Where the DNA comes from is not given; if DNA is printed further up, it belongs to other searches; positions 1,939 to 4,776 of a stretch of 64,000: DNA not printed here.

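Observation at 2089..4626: Unusual single-polypeptide fusion of a PMT/ArnT-like GT-C membrane glycosyltransferase and a GH8 hydrolase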

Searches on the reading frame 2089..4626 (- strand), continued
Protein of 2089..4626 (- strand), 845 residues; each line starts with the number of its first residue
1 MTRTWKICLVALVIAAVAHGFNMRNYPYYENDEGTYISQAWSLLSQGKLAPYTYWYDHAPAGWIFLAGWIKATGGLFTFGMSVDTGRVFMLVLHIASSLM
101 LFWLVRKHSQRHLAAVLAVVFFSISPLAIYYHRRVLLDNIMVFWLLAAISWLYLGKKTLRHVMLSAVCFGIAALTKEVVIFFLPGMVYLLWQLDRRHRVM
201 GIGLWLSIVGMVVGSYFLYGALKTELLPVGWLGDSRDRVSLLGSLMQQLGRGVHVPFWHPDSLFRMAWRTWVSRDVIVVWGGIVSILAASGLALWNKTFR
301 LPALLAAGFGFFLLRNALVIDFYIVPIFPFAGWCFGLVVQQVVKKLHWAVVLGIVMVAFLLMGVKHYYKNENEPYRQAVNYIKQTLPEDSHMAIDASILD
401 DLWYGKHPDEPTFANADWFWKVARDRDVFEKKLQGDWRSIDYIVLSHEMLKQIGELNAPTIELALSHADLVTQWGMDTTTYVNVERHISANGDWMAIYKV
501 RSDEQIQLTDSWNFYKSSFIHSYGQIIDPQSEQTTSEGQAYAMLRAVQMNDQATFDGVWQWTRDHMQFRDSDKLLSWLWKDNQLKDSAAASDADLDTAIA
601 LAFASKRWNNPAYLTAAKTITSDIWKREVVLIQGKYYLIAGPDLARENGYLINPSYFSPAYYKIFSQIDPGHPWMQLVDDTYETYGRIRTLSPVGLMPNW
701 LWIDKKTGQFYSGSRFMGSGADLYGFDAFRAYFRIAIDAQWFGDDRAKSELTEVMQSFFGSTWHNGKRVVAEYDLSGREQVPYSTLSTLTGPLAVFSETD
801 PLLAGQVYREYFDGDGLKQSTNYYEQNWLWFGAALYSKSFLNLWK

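Call 46: search_solved_structures(query=L001:5900-6640:+, max_evalue=0.001)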
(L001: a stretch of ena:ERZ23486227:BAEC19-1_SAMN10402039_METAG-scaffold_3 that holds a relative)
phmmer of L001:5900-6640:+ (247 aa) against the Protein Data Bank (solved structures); distinct sequences matched with E-value up to 0.001: 14.
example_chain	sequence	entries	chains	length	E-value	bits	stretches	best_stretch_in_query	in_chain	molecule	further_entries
5mlz_A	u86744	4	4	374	1.6e-35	126.2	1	4-235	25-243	Dolichol monophosphate mannose synthase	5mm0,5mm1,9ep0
9hwj_A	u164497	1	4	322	9e-12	48.4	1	2-230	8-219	Undecaprenyl-phosphate 4-deoxy-4-formamido-L-arabinose transferase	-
9bhc_C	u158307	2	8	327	6.1e-11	45.7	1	2-231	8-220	Undecaprenyl-phosphate 4-deoxy-4-formamido-L-arabinose transferase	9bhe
8vxh_A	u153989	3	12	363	8.3e-11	45.3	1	2-231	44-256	Undecaprenyl-phosphate 4-deoxy-4-formamido-L-arabinose transferase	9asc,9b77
9omj_A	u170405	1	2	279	6.5e-07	32.5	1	4-130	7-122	Glycosyltransferase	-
9omh_A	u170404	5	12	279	6.6e-07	32.5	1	4-130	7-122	Glycosyltransferase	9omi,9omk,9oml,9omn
9omm_A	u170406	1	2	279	8.7e-07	32.1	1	4-130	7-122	Glycosyltransferase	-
5eke_A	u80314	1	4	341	6.2e-05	26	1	5-146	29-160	Uncharacterized glycosyltransferase sll0501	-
5ekp_C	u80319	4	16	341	6.2e-05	26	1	5-146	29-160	Uncharacterized glycosyltransferase sll0501 | Glycosyltransferase sll0501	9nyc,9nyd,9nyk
9nye_A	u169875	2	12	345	6.4e-05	26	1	5-146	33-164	Glycosyltransferase sll0501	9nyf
2z87_A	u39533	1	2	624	0.00049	23.1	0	34-83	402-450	Chondroitin synthase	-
2z86_A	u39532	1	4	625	0.00049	23.1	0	34-83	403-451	Chondroitin synthase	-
6yv7_B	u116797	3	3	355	0.00052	23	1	3-90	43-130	Glycosyl transferase, family 2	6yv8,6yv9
6yv7_A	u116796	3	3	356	0.00053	23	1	3-90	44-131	Glycosyl transferase, family 2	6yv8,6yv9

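Call 47: search_solved_structures(query=L025:1331-2503:+, max_evalue=0.001)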
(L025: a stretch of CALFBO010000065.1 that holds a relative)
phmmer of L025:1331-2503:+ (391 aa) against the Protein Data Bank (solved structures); distinct sequences matched with E-value up to 0.001: 6.
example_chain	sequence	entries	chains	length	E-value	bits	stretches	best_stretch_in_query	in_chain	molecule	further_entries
5mlz_A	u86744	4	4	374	6.3e-30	107.8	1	8-245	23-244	Dolichol monophosphate mannose synthase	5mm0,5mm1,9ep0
9bhc_C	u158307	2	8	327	6.2e-13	51.9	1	5-131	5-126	Undecaprenyl-phosphate 4-deoxy-4-formamido-L-arabinose transferase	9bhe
8vxh_A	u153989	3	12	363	9e-13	51.4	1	5-131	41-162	Undecaprenyl-phosphate 4-deoxy-4-formamido-L-arabinose transferase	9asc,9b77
9hwj_A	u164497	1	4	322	6.1e-12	48.7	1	6-131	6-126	Undecaprenyl-phosphate 4-deoxy-4-formamido-L-arabinose transferase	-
6yv7_B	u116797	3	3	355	1.3e-05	27.9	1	8-114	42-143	Glycosyl transferase, family 2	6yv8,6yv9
6yv7_A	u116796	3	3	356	1.3e-05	27.9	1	8-114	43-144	Glycosyl transferase, family 2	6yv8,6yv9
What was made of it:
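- A DPMS-like domain is present in 23 of 49 loci (PDB 5mlz, E 1.6e-35 and 6e-30; calls 46, 47).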

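Call 55: find_encoding_contigs(protein=P0001, flank=6000, max_places=3)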
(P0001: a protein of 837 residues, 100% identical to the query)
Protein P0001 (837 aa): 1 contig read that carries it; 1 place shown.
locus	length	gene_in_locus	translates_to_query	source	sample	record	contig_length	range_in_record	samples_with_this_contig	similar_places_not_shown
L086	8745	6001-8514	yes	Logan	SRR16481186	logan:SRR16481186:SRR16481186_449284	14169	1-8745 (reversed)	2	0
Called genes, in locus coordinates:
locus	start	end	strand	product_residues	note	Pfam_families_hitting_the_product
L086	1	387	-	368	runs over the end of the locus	PF08529:NusA_N, PF13184:KH_NusA_1st, PF26594:KH_NusA_2nd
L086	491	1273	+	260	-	-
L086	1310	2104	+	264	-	-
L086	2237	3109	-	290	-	PF00226:DnaJ, PF01556:DnaJ_C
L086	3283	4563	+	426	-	PF17210:SdrD_B (weak)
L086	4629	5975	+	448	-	PF13506:Glyco_transf_21, PF00535:Glycos_transf_2, PF13641:Glyco_tranf_2_3, PF13632:Glyco_trans_2_3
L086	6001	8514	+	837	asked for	PF02366:PMT, PF13231:PMT_2, PF01270:Glyco_hydro_8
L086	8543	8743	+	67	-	?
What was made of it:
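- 2089..4626 (-): Whole 845-aa GT-C / alpha-beta domain / GH8 fusion gene (stop codon included). Identical gene in an independent assembly (call 55).
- Checked: The identical gene, with the same neighbours, is in an independent Logan assembly of run SRR16481186 (call 55).
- The identical continuous gene is in an independent assembly (call 55).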

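Call 57: search_protein_families(library=pfam, proteins=[L042:5048-7261:+, L053:5030-6547:+, L068:5102-6694:+, L065:2396-3979:+, L085:7620-9020:+, L024:6540-8723:+, L047:2300-4357:+, L037:3959-6382:+, L035:3827-5863:+], max_evalue=0.001)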
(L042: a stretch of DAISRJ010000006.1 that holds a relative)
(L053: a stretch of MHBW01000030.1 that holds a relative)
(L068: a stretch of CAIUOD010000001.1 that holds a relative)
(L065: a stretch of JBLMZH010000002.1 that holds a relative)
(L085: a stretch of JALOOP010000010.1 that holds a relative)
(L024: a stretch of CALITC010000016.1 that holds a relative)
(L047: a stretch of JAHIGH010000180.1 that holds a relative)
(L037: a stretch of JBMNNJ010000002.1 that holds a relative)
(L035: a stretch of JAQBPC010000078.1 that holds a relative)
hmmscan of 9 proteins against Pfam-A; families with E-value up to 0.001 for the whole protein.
L042:5048-7261:+ (738 aa): 5 families
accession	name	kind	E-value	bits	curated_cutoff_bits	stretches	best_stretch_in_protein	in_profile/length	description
PF13632.12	Glyco_trans_2_3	-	1.4e-20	74.4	27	1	252-443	4-196/198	Glycosyl transferase family group 2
PF13641.12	Glyco_tranf_2_3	-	1e-18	68.6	27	1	162-388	3-229/230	Glycosyltransferase like family 2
PF00535.33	Glycos_transf_2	-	3.9e-17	63.1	23.3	1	166-335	4-167/168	Glycosyl transferase family 2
PF03552.20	Cellulose_synt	-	5.3e-06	25.7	24.7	1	336-479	415-558/722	Cellulose synthase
PF13506.12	Glyco_transf_21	-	8.8e-05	22.5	21.7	1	245-387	29-173/174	Glycosyl transferase family 21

L053:5030-6547:+ (506 aa): 5 families
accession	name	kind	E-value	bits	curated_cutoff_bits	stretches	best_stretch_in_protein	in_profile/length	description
PF13641.12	Glyco_tranf_2_3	-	3e-25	90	27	1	86-307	6-230/230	Glycosyltransferase like family 2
PF13632.12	Glyco_trans_2_3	-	2.7e-23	83.3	27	1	167-381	1-196/198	Glycosyl transferase family group 2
PF00535.33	Glycos_transf_2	-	9.8e-16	58.6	23.3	1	85-250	2-164/168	Glycosyl transferase family 2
PF13506.12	Glyco_transf_21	-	9.5e-15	54.9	21.7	1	150-306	16-174/174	Glycosyl transferase family 21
PF03552.20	Cellulose_synt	-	9.9e-15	54.5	24.7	1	259-377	420-545/722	Cellulose synthase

L068:5102-6694:+ (531 aa): 5 families
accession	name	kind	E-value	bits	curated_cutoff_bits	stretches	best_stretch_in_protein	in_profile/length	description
PF13641.12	Glyco_tranf_2_3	-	1.3e-25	91.2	27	1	98-323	2-230/230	Glycosyltransferase like family 2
PF13632.12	Glyco_trans_2_3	-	8.7e-20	71.8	27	1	184-389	2-197/198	Glycosyl transferase family group 2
PF00535.33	Glycos_transf_2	-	9.4e-16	58.6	23.3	1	101-266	2-164/168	Glycosyl transferase family 2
PF03552.20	Cellulose_synt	-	6.6e-14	51.8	24.7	1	274-398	419-548/722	Cellulose synthase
PF13506.12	Glyco_transf_21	-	1e-11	45.1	21.7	1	166-322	16-174/174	Glycosyl transferase family 21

L065:2396-3979:+ (528 aa): 5 families
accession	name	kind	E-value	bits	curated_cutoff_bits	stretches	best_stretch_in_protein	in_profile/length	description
PF13641.12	Glyco_tranf_2_3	-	3.1e-30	106.3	27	1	96-320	3-230/230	Glycosyltransferase like family 2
PF13632.12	Glyco_trans_2_3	-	2.4e-24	86.7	27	1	181-392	2-194/198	Glycosyl transferase family group 2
PF00535.33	Glycos_transf_2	-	6.7e-18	65.6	23.3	1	98-266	2-167/168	Glycosyl transferase family 2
PF03552.20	Cellulose_synt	-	3.9e-17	62.5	24.7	1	272-396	420-554/722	Cellulose synthase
PF13506.12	Glyco_transf_21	-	2.4e-15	56.9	21.7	1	162-319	15-174/174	Glycosyl transferase family 21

L085:7620-9020:+ (467 aa): 5 families
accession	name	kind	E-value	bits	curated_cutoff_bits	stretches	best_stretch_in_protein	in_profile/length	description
PF13632.12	Glyco_trans_2_3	-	5.9e-26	91.9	27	1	262-458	1-190/198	Glycosyl transferase family group 2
PF13641.12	Glyco_tranf_2_3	-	2e-24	87.3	27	1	176-407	4-230/230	Glycosyltransferase like family 2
PF00535.33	Glycos_transf_2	-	2.5e-23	83.3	23.3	1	177-351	2-165/168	Glycosyl transferase family 2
PF03552.20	Cellulose_synt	-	2.4e-17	63.2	24.7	1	351-465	413-530/722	Cellulose synthase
PF13506.12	Glyco_transf_21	-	5.4e-08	32.9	21.7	1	246-406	17-174/174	Glycosyl transferase family 21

L024:6540-8723:+ (728 aa): 1 family
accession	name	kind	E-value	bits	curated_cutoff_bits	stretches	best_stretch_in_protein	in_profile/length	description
PF01270.23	Glyco_hydro_8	-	8.3e-41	140.6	24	1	375-662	12-295/341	Glycosyl hydrolases family 8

L047:2300-4357:+ (686 aa): 1 family
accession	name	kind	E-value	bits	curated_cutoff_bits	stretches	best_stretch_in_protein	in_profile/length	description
PF01270.23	Glyco_hydro_8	-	3.4e-56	191.1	24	1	331-643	21-315/341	Glycosyl hydrolases family 8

L037:3959-6382:+ (808 aa): 3 families
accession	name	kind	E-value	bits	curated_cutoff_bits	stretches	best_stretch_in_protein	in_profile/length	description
PF00933.27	Glyco_hydro_3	-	1.5e-41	143.3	27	1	556-801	66-313/316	Glycosyl hydrolase family 3 N terminal domain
PF13231.12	PMT_2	-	8.6e-13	49.2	26.1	1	64-227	1-158/160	Dolichyl-phosphate-mannose-protein mannosyltransferase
PF02366.24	PMT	-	4.5e-09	36.7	22.7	1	73-232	53-236/245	Dolichyl-phosphate-mannose-protein mannosyltransferase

L035:3827-5863:+ (679 aa): 1 family
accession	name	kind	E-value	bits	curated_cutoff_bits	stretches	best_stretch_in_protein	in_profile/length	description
PF02366.24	PMT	-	0.00011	22.3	22.7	1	116-238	66-198/245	Dolichyl-phosphate-mannose-protein mannosyltransferase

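Call 70: find_homologous_proteins(query=L074:3731-5854:+, max_evalue=1e-10)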
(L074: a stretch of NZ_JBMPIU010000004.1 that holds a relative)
Query L074:3731-5854:+ (708 aa): 2621 proteins with E <= 1e-10 among 8000 candidates; the best 120 are listed.
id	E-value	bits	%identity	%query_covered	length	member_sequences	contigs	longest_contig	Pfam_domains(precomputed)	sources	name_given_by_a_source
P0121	0.0e+0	1559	100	100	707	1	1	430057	PF13231.13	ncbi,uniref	ncbi:ArnT family glycosyltransferase [Curtobacterium sp. RRHDQ10]|uniref:ArnT family glycosyltransfe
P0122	0.0e+0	1235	85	90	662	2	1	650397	PF13231.13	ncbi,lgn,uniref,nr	ncbi:ArnT family glycosyltransferase [Curtobacterium sp. Leaf261]|uniref:ArnT family glycosyltransfe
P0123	0.0e+0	1065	76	89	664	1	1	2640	PF13231.13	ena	-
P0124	0.0e+0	1052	75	90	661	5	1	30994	PF13231.13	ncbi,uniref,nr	ncbi:glycosyltransferase family 39 protein [Curtobacterium sp. MCBD17_019]|uniref:ArnT family glycos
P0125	0.0e+0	1029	72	92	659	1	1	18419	PF13231.13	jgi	jgi:hypothetical protein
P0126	0.0e+0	1025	72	92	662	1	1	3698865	PF13231.13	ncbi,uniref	ncbi:ArnT family glycosyltransferase [Curtobacterium sp. SP.BCo]|uniref:ArnT family glycosyltransfer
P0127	0.0e+0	1025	71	91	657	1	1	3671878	PF13231.13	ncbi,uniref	ncbi:ArnT family glycosyltransferase [Curtobacterium sp. L1-20]|uniref:ArnT family glycosyltransfera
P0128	0.0e+0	1024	71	91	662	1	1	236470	PF13231.13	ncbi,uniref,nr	ncbi:glycosyltransferase family 39 protein [Curtobacterium sp. MCBA15_001]|uniref:ArnT family glycos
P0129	0.0e+0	1024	71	91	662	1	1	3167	PF13231.13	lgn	-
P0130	0.0e+0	1023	71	91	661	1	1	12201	PF13231.13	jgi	jgi:4-amino-4-deoxy-L-arabinose transferase-like glycosyltransferase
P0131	0.0e+0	1023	71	91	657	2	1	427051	PF13231.13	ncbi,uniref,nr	ncbi:glycosyltransferase family 39 protein [Curtobacterium sp. 9128]|uniref:ArnT family glycosyltran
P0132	0.0e+0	1022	70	92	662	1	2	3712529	PF13231.13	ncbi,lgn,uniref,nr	ncbi:glycosyltransferase family 39 protein [Curtobacterium sp. MCLR17_007]|uniref:ArnT family glycos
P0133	0.0e+0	1021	70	92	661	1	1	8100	PF13231.13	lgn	-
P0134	0.0e+0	1020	71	91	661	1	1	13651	PF13231.13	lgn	-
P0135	0.0e+0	1019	70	92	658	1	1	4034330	PF13231.13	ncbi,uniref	ncbi:ArnT family glycosyltransferase [Curtobacterium sp. Curtsp57]|uniref:ArnT family glycosyltransf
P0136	0.0e+0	1018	70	92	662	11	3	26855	PF02366.25,PF13231.13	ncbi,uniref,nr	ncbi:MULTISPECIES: ArnT family glycosyltransferase [unclassified Curtobacterium]|uniref:ArnT family 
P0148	2.9e-298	1009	70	92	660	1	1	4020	PF02366.25,PF13231.13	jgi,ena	-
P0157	3.7e-296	1002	70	89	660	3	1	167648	PF02366.25,PF13231.13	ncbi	-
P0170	4.1e-295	999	70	90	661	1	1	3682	PF02366.25,PF13231.13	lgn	-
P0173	6.5e-295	998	69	90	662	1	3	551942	PF02366.25,PF13231.13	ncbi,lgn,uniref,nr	ncbi:4-amino-4-deoxy-L-arabinose transferase-like glycosyltransferase [Curtobacterium sp. PhB42]|uni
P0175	1.2e-294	997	70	90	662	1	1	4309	PF02366.25,PF13231.13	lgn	-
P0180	2.2e-294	996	70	91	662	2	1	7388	PF02366.25,PF13231.13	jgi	jgi:4-amino-4-deoxy-L-arabinose transferase-like glycosyltransferase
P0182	3.5e-294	996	70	90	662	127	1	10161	PF02366.25,PF13231.13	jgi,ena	-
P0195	6.6e-294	995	69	90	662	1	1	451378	PF02366.25,PF13231.13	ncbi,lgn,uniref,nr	ncbi:glycosyltransferase family 39 protein [Curtobacterium sp. PhB78]|uniref:ArnT family glycosyltra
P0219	1.7e-274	931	68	86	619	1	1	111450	PF02366.25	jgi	jgi:hypothetical protein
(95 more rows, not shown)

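Call 73: search_protein_families(library=ncbifam, proteins=[L037:3959-6382:+], max_evalue=0.001)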
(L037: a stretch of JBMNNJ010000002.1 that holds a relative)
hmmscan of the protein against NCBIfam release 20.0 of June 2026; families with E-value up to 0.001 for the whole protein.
L037:3959-6382:+ (808 aa): 3 families
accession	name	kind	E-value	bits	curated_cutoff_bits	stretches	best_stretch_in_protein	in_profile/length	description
NF003740.0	PRK05337.1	equivalog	1.9e-39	135.7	207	1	551-785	54-296/340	beta-N-acetylhexosaminidase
NF052329.1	XyloArabinsidase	equivalog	4.4e-06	25.1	1050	1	579-764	119-302/750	beta-xylosidase/alpha-l-arabinosidase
NF009784.2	PRK13279.1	equivalog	6.2e-06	25.1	567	1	82-217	72-215/539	lipid IV(A) 4-amino-4-deoxy-L-arabinosyltransferase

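Call 74: search_solved_structures(query=L037:5459-6382:+, max_evalue=0.00001)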
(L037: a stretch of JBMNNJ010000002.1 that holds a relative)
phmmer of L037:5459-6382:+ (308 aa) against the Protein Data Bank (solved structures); distinct sequences matched with E-value up to 0.00001: 26.
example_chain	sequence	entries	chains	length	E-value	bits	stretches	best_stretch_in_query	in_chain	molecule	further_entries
7vi6_A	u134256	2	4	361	1.5e-37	133.1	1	46-272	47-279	Beta-N-acetylhexosaminidase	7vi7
6k5j_A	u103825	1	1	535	5.3e-31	111.6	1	55-274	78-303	GH3 beta-N-acetylglucosaminidase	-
3tev_A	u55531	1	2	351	2.4e-30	109.4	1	54-284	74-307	Glycosyl hyrolase, family 3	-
5bza_A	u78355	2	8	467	3.9e-29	105.4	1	56-300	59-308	Beta-N-acetylhexosaminidase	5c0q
5g1m_A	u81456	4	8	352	1.3e-28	103.7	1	50-282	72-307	BETA-HEXOSAMINIDASE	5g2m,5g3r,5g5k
5g5u_A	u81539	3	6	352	3.2e-27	99.2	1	50-282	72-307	BETA-HEXOSAMINIDASE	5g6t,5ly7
4gvf_A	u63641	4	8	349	4.1e-27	98.8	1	55-284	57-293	Beta-hexosaminidase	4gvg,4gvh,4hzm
4gvi_A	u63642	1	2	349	2e-26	96.5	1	55-284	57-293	Beta-hexosaminidase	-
3wo8_A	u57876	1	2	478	2.3e-25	93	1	47-273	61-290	Beta-N-acetylglucosaminidase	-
4zm6_A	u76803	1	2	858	2.8e-25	92.8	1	56-271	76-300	N-acetyl-beta-D glucosaminidase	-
3gs6_A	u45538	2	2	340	3.3e-24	89.3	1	56-283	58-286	Beta-hexosaminidase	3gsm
1tr9_A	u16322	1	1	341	3.5e-24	89.2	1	56-283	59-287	Beta-hexosaminidase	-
2oxn_A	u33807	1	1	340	3.5e-24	89.2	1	56-283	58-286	Beta-hexosaminidase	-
1y65_A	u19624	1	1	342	3.5e-24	89.2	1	56-283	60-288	Beta-hexosaminidase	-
3sql_A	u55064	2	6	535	6.8e-24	88.3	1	82-284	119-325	Glycosyl hydrolase family 3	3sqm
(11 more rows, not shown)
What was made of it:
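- The GH3 variants are N-acetylhexosaminidase-like (calls 73, 74). NagZ-like GH3 variants exist (calls 73, 74).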
